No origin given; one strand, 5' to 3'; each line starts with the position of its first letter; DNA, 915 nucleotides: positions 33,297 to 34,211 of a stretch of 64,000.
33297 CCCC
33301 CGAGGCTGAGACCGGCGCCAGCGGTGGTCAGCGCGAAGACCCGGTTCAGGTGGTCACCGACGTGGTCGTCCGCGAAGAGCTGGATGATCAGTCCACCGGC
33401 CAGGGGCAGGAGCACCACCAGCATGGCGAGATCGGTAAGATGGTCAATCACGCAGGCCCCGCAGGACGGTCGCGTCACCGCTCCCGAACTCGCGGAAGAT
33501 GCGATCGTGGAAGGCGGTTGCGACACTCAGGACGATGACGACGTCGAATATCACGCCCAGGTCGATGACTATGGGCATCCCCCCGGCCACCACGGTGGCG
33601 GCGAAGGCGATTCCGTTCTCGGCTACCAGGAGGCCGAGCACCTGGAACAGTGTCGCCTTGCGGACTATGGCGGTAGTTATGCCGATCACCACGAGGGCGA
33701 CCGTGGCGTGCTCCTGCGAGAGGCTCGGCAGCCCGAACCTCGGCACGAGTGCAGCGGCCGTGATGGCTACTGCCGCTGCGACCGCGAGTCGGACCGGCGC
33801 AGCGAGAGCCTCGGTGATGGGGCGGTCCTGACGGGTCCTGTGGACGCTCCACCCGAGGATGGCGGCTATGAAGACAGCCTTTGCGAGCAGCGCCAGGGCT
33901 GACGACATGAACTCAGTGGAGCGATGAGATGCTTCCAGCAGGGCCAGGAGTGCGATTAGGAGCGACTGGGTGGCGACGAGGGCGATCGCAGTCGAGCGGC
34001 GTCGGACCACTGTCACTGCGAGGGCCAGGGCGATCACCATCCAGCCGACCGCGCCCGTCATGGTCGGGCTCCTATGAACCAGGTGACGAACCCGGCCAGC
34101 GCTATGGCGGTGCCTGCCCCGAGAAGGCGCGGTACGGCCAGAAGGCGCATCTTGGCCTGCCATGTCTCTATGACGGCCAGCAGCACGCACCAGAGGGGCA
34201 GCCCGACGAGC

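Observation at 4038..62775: Unusual density of unrelated short tandem repeats placed on stop codons, start codons and gene junctions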

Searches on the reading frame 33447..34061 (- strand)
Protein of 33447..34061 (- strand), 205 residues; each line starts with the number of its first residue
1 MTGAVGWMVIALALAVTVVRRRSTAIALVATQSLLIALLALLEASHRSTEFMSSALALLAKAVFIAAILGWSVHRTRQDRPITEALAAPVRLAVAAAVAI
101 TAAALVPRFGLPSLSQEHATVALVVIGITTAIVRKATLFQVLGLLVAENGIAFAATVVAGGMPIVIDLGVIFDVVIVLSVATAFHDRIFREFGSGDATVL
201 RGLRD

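Call 27: find_encoding_contigs(protein=window:33447-34061:-, flank=10000, max_places=10)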
Protein window:33447-34061:- (205 aa): 9 contigs read that carry it; 4 places shown.
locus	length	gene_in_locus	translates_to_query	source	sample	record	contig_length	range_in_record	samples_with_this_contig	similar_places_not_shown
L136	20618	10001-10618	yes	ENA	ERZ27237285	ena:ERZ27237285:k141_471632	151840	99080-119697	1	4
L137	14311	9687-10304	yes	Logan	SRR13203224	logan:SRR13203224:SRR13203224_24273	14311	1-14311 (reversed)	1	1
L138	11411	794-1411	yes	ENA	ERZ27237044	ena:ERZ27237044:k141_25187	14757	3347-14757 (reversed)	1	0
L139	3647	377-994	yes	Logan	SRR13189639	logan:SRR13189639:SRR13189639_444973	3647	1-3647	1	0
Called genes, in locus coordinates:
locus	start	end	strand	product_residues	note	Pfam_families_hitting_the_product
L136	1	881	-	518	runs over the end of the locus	PF00501:AMP-binding, PF13193:AMP-binding_C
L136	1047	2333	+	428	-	PF04909:Amidohydro_2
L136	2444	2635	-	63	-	PF13459:Fer4_15, PF13370:Fer4_13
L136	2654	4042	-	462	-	PF00067:p450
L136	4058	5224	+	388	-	PF00144:Beta-lactamase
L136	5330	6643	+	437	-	PF13560:HTH_31 (weak), PF13413:HTH_25, PF13464:RodZ_C (weak)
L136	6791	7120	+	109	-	PF12840:HTH_20, PF01022:HTH_5, PF12802:MarR_2 (weak)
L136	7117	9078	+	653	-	PF00361:Proton_antipo_M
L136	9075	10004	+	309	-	PF00146:NADHdh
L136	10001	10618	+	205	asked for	-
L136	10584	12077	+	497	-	PF00361:Proton_antipo_M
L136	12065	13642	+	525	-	PF00329:Complex1_30kDa, PF00346:Complex1_49kDa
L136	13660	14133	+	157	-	PF01058:Oxidored_q6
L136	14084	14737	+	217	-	-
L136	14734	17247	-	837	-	PF00521:DNA_topoisoIV, PF03989:DNA_gyraseA_C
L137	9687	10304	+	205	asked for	-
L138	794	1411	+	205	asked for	-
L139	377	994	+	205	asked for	-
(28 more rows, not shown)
